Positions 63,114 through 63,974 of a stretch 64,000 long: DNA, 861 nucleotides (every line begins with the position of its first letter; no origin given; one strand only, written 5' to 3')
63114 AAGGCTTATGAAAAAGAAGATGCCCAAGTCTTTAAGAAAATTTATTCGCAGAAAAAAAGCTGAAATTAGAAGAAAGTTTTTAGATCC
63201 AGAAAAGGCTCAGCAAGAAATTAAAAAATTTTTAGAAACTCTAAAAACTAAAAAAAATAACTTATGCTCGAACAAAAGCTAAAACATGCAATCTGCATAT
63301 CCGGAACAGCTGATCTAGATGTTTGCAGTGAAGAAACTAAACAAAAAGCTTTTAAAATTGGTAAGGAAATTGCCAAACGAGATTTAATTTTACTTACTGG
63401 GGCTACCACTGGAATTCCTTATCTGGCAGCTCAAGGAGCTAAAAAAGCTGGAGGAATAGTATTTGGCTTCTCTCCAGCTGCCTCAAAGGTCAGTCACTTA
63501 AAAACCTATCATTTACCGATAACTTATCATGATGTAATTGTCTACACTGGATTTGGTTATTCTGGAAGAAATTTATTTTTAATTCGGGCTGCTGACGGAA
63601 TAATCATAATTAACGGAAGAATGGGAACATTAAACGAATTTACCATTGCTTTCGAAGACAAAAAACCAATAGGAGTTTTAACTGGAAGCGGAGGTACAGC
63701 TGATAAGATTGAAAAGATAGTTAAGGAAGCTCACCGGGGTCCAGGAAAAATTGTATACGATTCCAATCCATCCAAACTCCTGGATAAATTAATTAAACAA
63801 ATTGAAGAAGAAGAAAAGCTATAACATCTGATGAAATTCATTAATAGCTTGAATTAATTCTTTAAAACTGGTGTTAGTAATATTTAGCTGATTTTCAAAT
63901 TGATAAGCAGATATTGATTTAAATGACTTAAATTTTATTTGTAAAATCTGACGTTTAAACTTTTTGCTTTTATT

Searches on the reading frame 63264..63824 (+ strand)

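Call 73: search_protein_families(library=pfam, proteins=[window:63264-63824:+], max_evalue=0.001)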
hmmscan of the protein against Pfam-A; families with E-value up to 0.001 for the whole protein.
window:63264-63824:+ (186 aa): 3 families
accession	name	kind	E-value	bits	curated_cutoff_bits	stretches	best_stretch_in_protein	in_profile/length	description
PF18306.6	LDcluster4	-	5e-36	124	26.3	1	9-172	3-150/151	SLOG cluster4 family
PF18171.6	LSDAT_prok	-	0.00032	20.5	25.4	1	113-160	127-171/195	SLOG in TRPM, prokaryote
PF03641.19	Lysine_decarbox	-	0.00036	21.2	27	1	55-131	4-74/131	Possible lysine decarboxylase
